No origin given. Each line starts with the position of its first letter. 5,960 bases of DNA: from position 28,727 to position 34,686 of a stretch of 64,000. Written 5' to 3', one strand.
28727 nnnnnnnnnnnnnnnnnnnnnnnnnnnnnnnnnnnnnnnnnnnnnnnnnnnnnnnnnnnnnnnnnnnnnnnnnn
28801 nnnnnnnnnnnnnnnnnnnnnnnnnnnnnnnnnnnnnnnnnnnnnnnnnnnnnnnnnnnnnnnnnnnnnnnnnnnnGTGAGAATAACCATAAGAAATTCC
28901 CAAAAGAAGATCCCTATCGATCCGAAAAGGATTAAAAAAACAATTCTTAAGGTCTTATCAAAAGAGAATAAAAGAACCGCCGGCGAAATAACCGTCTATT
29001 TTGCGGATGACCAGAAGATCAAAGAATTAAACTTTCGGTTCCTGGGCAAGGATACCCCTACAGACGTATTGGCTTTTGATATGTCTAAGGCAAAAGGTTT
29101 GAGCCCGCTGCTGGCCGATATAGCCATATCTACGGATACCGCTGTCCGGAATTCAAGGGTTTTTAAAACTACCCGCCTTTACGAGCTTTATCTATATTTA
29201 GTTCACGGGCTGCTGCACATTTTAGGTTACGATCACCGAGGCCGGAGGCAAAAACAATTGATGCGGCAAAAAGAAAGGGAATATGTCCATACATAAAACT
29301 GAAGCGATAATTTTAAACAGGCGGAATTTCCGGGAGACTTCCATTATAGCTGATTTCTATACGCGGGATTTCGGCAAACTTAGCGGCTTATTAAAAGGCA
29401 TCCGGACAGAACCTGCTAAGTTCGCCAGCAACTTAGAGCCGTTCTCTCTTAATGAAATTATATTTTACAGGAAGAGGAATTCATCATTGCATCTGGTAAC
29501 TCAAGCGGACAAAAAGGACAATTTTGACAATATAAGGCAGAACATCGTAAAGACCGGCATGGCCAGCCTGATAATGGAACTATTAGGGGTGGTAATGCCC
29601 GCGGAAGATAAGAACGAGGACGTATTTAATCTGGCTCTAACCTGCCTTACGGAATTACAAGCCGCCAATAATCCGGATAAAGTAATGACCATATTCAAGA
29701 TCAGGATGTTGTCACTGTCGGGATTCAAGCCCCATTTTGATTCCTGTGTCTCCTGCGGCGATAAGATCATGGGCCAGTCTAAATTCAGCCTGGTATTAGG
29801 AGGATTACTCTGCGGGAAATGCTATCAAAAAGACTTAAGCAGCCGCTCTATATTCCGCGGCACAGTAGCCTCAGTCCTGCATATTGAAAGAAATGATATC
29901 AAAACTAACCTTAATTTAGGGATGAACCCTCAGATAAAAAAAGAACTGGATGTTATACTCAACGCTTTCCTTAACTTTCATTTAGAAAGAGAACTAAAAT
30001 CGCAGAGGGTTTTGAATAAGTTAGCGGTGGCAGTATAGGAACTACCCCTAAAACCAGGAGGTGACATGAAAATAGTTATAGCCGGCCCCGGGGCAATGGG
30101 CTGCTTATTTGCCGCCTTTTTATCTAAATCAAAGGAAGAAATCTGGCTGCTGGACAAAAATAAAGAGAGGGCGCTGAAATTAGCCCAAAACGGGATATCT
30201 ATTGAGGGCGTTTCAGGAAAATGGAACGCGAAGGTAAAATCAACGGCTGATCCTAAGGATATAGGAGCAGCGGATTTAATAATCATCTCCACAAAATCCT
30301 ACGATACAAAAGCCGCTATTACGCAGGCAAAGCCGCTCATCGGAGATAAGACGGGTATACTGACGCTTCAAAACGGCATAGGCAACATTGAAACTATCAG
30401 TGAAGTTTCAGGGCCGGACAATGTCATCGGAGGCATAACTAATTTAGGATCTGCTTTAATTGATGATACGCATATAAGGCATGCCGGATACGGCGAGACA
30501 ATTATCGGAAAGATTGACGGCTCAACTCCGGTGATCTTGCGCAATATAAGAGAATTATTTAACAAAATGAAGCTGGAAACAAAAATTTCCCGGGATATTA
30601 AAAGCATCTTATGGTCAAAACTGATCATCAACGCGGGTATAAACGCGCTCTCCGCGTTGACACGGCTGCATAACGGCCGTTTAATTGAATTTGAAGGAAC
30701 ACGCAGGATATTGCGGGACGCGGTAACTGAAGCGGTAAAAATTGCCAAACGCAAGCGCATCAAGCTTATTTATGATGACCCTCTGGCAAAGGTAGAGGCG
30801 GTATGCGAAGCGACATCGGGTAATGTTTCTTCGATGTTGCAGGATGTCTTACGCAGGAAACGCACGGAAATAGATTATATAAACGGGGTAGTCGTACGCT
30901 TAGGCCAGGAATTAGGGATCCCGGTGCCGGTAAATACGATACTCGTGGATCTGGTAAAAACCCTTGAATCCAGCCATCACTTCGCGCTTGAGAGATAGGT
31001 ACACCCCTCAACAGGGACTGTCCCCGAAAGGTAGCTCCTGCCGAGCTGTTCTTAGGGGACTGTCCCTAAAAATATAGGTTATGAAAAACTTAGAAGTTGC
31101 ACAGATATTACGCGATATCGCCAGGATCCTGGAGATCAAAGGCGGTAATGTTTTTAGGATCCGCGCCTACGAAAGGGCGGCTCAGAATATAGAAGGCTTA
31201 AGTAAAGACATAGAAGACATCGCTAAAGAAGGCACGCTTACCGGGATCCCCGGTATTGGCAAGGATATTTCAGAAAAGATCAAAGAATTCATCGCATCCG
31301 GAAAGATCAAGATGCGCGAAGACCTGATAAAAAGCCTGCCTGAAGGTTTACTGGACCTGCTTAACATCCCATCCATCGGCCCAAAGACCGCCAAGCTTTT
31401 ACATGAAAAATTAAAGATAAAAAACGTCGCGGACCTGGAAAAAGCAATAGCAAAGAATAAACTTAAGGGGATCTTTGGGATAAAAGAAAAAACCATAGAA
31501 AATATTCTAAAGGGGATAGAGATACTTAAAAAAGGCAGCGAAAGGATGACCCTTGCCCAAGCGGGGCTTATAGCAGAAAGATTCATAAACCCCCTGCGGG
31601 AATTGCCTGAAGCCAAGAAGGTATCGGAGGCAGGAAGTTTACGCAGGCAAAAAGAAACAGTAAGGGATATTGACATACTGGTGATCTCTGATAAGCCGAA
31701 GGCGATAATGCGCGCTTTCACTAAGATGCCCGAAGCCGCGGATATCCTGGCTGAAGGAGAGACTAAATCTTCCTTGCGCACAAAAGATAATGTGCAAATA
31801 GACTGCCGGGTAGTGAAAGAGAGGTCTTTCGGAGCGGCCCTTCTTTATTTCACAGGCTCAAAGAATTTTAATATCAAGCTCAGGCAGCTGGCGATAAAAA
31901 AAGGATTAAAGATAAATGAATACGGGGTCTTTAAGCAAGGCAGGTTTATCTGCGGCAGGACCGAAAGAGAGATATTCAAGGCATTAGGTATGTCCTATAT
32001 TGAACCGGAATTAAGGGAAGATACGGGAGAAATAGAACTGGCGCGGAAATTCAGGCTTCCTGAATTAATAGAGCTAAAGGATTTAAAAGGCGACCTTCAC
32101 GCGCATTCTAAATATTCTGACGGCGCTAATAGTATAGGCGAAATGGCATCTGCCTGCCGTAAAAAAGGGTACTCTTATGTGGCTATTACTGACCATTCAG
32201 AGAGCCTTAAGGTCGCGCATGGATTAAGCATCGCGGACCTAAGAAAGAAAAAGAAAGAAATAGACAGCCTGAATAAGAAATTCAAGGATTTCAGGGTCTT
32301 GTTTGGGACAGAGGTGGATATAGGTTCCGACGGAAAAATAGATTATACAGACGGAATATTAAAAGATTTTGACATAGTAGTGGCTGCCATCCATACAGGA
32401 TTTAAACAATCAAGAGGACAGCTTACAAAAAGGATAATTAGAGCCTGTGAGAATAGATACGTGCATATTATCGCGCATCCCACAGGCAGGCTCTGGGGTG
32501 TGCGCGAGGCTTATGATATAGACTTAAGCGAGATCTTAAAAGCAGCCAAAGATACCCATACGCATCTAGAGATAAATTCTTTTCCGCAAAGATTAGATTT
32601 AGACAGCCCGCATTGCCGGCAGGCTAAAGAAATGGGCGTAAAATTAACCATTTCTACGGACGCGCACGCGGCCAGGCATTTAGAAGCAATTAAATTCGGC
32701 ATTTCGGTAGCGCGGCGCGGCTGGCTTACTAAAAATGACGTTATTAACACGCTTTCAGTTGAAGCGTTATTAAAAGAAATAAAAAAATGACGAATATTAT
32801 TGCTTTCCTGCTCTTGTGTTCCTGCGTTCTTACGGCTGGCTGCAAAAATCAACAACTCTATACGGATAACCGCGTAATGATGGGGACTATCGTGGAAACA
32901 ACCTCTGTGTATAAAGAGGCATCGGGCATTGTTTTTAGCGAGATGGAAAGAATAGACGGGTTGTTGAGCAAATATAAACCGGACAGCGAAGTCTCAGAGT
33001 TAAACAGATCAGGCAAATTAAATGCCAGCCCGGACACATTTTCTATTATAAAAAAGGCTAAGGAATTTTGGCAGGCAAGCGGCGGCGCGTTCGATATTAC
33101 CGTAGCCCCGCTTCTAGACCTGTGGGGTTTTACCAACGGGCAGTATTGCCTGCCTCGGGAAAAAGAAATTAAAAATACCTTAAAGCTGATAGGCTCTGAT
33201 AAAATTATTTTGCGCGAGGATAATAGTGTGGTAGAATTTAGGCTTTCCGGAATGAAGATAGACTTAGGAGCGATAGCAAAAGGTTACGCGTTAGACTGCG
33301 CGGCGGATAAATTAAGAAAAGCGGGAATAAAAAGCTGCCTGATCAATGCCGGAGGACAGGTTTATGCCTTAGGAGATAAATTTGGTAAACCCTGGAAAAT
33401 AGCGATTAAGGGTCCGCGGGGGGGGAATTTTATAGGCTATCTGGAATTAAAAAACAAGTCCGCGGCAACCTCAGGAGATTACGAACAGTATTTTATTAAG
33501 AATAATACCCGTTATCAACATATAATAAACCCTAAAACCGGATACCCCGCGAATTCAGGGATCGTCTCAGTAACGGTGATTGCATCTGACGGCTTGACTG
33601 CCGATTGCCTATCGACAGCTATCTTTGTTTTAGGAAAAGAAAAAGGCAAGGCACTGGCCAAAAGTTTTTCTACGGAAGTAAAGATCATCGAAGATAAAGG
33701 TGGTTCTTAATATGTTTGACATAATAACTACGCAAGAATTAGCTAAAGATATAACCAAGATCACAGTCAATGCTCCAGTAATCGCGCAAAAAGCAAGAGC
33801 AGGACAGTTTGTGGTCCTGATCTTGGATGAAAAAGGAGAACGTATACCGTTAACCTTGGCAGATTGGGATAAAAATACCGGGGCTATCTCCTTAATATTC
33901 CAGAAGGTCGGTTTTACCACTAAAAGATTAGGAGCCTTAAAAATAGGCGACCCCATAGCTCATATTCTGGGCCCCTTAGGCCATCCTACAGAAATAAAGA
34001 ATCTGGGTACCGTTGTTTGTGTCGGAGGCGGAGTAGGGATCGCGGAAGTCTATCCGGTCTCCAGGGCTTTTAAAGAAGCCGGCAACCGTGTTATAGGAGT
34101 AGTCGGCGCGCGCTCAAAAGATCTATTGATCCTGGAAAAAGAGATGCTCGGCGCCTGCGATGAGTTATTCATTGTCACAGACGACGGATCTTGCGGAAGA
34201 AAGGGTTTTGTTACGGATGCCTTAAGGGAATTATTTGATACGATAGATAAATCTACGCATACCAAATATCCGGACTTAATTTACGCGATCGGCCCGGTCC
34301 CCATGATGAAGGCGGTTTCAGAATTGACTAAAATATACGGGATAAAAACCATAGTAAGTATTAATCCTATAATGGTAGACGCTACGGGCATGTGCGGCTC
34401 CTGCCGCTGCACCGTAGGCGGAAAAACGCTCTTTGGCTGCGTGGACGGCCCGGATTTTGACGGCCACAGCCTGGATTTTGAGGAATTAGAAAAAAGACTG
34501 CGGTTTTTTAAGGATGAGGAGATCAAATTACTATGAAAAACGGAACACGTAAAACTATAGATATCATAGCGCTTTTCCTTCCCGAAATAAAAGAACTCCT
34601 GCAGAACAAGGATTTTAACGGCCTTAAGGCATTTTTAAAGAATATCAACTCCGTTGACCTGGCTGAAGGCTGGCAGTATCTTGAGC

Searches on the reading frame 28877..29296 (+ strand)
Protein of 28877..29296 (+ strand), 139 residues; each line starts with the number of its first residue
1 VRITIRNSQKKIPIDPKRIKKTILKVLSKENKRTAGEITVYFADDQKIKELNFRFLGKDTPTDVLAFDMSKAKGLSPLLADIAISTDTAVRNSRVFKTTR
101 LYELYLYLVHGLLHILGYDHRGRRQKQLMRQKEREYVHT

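Call 69: search_protein_families(library=pfam, proteins=[window:28877-29296:+], max_evalue=0.00001)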
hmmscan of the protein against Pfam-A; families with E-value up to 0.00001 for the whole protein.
window:28877-29296:+ (139 aa): 1 family
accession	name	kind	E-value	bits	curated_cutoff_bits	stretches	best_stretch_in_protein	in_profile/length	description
PF02130.23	YbeY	-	5.6e-30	104.3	25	1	18-138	10-127/129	Endoribonuclease YbeY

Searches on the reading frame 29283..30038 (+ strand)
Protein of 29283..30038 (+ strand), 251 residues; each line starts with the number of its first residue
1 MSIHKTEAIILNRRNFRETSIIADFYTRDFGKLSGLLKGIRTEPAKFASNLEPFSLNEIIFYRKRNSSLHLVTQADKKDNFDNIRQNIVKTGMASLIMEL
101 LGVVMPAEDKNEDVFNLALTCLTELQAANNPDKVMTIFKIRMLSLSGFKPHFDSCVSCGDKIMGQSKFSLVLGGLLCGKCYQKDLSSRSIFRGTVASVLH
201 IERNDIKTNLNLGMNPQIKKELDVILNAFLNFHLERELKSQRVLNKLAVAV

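Call 69: search_protein_families(library=pfam, proteins=[window:29283-30038:+], max_evalue=0.00001)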
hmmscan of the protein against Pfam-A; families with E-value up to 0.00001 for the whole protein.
window:29283-30038:+ (251 aa): 2 families
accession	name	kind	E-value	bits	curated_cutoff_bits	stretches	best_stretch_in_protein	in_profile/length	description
PF02565.21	RecO_C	-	7.1e-29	101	22.1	1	85-241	1-156/157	Recombination protein O C terminal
PF11967.14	RecO_N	-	2.3e-19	69.7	27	1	1-78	1-77/80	Recombination protein O N terminal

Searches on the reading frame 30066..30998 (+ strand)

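Call 31: search_protein_families(library=pfam, proteins=[window:30066-30998:+], max_evalue=0.00001)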
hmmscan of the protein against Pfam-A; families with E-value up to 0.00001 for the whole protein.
window:30066-30998:+ (310 aa): 2 families
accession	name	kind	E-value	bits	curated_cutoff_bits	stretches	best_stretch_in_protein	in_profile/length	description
PF02558.23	ApbA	-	5.6e-39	133.6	22.2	1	3-151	1-149/150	Ketopantoate reductase PanE/ApbA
PF08546.17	ApbA_C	-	1.4e-37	129.3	22.7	1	177-301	1-125/125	Ketopantoate reductase PanE/ApbA C terminal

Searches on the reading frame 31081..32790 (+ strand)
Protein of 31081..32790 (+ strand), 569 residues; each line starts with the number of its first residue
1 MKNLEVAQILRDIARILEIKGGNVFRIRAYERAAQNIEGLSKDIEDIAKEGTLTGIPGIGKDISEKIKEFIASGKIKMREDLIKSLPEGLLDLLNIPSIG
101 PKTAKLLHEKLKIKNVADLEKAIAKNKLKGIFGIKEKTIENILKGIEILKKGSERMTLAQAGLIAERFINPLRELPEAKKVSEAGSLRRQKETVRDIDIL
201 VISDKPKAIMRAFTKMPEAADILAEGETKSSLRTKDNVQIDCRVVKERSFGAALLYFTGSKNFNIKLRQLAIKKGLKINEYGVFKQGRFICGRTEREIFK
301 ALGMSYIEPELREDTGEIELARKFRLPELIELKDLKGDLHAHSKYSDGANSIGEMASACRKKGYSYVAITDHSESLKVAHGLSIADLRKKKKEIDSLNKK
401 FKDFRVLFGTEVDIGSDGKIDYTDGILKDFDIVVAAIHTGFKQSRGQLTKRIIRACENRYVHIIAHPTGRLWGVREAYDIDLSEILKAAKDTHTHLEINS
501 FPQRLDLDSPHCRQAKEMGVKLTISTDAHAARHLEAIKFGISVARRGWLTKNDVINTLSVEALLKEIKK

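Call 31: search_protein_families(library=pfam, proteins=[window:31081-32790:+], max_evalue=0.00001)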
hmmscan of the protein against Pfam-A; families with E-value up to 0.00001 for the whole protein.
window:31081-32790:+ (569 aa): 4 families
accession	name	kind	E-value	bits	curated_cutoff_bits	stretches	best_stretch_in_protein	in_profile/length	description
PF14791.11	DNA_pol_B_thumb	-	4.6e-26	90.9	25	1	253-313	1-63/63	DNA polymerase beta thumb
PF14716.13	HHH_8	-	3.9e-22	78.9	30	1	1-75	1-72/73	Helix-hairpin-helix domain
PF02811.25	PHP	-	8.4e-12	46.2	26.4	1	338-499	1-162/164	PHP domain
PF14520.12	HHH_5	-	4.6e-10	40.3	27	1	91-145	2-54/57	Helix-hairpin-helix domain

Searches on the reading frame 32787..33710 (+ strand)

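Call 31: search_protein_families(library=pfam, proteins=[window:32787-33710:+], max_evalue=0.00001)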
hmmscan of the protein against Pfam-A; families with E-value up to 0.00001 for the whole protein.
window:32787-33710:+ (307 aa): 1 family
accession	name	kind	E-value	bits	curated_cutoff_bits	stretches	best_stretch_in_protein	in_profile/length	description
PF02424.20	ApbE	-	1.3e-89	300.7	25.6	1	32-298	1-262/266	ApbE family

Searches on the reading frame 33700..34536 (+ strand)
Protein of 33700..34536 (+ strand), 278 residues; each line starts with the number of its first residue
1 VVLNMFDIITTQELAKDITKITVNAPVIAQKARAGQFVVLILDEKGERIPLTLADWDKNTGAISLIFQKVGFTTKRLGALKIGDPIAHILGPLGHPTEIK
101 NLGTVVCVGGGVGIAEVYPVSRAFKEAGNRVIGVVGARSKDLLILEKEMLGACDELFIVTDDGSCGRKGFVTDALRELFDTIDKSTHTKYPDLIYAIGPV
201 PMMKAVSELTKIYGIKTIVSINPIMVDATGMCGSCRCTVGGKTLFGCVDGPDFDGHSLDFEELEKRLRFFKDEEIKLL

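Call 31: search_protein_families(library=pfam, proteins=[window:33700-34536:+], max_evalue=0.00001)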
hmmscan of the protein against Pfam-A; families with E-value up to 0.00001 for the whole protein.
window:33700-34536:+ (278 aa): 2 families
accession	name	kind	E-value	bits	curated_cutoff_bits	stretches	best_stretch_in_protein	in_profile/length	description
PF10418.14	DHODB_Fe-S_bind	-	2e-10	40.6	23.9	1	222-258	1-40/41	Iron-sulfur cluster binding domain of dihydroorotate dehydrogenase B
PF00175.26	NAD_binding_1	-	2.9e-06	28.3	22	0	108-207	2-108/109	Oxidoreductase NAD-binding domain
